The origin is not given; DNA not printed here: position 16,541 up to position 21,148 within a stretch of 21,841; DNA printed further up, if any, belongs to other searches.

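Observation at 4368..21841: At least five tandem giant paralogs (ZnR-cyclase-STAND-TPR-ConA-like) behind one promoter: candidate NLR-like sensor array with cyclic-nucleotide output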

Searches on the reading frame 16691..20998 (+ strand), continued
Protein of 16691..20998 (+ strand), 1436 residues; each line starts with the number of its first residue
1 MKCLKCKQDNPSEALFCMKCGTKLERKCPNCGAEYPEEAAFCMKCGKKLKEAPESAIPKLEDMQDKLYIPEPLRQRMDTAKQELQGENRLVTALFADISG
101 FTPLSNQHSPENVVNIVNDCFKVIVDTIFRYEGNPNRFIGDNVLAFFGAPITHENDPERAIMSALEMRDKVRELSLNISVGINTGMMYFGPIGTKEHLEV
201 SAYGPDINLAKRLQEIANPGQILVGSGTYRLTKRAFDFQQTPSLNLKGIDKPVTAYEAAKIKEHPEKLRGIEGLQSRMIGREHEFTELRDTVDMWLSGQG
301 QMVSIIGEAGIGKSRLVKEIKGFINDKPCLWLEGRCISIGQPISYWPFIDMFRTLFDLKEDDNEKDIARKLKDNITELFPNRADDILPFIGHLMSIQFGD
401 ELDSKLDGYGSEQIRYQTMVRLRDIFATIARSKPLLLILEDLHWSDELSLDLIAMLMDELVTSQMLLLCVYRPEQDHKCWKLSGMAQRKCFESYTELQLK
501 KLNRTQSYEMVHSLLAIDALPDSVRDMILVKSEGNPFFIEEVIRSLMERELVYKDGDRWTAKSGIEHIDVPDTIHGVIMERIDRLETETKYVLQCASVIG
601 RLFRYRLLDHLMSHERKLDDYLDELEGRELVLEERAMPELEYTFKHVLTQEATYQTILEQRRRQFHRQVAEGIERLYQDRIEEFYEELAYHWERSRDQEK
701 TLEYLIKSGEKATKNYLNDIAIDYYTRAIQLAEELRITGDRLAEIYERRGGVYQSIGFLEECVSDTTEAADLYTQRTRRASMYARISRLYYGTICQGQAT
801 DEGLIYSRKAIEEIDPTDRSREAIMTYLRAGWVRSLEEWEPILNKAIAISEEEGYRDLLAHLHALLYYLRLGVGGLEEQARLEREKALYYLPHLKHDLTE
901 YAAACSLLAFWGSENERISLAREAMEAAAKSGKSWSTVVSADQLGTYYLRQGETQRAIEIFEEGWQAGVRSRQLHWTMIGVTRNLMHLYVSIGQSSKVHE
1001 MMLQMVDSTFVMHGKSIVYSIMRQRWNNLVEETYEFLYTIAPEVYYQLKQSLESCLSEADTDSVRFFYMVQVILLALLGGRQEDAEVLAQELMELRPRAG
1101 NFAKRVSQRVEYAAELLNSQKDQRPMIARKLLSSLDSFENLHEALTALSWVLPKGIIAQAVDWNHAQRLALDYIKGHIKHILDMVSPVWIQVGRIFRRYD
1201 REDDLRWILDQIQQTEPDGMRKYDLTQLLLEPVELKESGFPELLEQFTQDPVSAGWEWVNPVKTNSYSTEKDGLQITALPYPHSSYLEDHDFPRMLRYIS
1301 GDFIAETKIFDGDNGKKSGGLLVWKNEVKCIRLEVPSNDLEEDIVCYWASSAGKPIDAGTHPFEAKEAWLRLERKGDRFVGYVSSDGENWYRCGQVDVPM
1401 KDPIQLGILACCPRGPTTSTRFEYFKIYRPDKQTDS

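Call 42: find_encoding_contigs(protein=P0053, flank=10000, max_places=1)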
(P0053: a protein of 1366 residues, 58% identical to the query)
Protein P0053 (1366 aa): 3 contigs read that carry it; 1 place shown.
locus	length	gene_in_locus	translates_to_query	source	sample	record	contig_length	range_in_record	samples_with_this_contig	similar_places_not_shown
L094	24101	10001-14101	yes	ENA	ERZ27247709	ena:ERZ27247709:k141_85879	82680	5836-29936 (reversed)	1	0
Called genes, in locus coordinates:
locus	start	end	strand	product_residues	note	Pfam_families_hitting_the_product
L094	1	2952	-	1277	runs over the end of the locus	PF12773:DZR, PF13240:Zn_Ribbon_1, PF13248:Zn_ribbon_3 (faint), PF00211:Guanylate_cyc, PF13191:AAA_16, PF17874:TPR_MalT (weak), PF13424:TPR_12, PF07081:DUF1349 (weak), +7 more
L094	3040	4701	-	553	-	-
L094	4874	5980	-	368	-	PF01208:URO-D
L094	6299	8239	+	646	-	PF20581:DUF6785, PF20580:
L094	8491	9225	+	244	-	-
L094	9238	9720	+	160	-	PF01288:HPPK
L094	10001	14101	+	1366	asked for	PF12773:DZR, PF13240:Zn_Ribbon_1, PF13248:Zn_ribbon_3 (faint), PF00211:Guanylate_cyc, PF13191:AAA_16, PF17874:TPR_MalT (weak), PF13424:TPR_12, PF07081:DUF1349, +4 more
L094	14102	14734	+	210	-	PF06267:DUF1028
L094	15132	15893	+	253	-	PF02596:DUF169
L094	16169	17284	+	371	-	PF00005:ABC_tran, PF13304:AAA_21 (weak)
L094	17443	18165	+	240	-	PF01061:ABC2_membrane, PF12679:ABC2_membrane_2, PF12730:ABC2_membrane_4, PF12698:ABC2_membrane_3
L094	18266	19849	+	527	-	PF23357:DUF7088, PF09822:ABC_transp_aux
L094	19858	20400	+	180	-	PF14238:DUF4340 (weak)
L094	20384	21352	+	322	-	-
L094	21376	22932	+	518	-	PF02861:Clp_N, PF00155:Aminotran_1_2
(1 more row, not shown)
